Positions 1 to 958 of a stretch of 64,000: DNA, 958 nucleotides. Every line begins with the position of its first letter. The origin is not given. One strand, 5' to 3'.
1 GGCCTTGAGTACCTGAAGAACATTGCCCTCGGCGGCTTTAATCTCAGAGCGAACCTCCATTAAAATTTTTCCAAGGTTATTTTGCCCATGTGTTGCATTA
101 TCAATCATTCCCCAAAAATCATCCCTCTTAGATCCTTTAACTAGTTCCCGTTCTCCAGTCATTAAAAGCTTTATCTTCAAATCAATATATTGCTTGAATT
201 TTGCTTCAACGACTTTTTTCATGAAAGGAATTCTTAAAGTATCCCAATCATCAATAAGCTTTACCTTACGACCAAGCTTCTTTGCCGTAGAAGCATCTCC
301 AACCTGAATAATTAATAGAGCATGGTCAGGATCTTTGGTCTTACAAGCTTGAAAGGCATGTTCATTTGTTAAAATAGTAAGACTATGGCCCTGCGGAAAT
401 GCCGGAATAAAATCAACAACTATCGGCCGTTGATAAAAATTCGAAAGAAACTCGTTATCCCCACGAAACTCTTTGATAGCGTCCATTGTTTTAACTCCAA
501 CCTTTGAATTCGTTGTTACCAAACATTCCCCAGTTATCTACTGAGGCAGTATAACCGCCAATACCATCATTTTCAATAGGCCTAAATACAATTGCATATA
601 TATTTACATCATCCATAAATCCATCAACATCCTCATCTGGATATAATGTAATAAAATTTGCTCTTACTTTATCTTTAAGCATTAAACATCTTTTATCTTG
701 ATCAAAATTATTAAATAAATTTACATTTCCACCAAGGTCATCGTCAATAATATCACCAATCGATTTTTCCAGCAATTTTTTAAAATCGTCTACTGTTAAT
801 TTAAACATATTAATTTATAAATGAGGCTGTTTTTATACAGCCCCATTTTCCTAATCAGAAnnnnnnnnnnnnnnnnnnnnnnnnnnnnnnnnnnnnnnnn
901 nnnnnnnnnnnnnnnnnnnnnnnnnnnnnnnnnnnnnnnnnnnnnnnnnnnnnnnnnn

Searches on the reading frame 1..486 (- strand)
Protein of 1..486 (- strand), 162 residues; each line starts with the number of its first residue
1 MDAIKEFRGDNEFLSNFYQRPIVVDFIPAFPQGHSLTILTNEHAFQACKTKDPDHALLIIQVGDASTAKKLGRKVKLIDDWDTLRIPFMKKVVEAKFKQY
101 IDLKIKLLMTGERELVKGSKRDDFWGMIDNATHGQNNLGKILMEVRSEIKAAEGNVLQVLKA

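Call 28: search_protein_families(library=ncbifam, proteins=[window:1-486:-], max_evalue=0.01)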
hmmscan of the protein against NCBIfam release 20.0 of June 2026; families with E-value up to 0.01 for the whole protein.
window:1-486:- (162 aa): 2 families
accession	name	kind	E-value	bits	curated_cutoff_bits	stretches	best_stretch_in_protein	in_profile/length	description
TIGR02464.1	ribofla_fusion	equivalog_domain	4.4e-21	75.8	73.7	1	11-149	10-152/153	riboflavin biosynthesis intermediates N-glycosidase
NF053876.1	DS32_2_antiphage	equivalog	1.7e-19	69.6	240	1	36-159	35-165/181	NADAR family anti-phage protein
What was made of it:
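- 1..486 (-): NADAR gene (C-terminus cut by the window edge). It is clade backbone that flanks the insertion slot and is not part of either pair. TIGR02464 4.4e-21 (call 28).
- Checked: The NADAR gene is real (window 1-486, minus strand, cut by the window edge; TIGR02464 75.8 bits against a cut-off of 73.7, call 28).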

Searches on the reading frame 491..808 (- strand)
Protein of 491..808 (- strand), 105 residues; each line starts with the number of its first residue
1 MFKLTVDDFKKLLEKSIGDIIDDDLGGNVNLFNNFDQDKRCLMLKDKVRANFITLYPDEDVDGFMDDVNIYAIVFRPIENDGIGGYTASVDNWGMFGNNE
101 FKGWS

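Call 6: search_protein_families(library=pfam, proteins=[window:491-808:-], max_evalue=0.1)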
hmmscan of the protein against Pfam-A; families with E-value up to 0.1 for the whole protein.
window:491-808:- (105 aa): 0 families

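Call 104: search_protein_representatives(protein=window:491-808:-)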
Query: 105 residues. Proteins with E-value up to 0.001 (for the whole library): 1; up to 1e-10: 1; up to 1e-30: 1. The best 1 are listed.
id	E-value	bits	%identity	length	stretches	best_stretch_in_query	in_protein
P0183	2.2e-49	182.6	78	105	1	1-105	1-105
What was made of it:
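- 491..808 (-): Orphan acidic 105-aa gene that travels with the YqiJ-SPFH cassette. Only one other 50%-identity cluster in 1.84 billion representatives (call 104).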
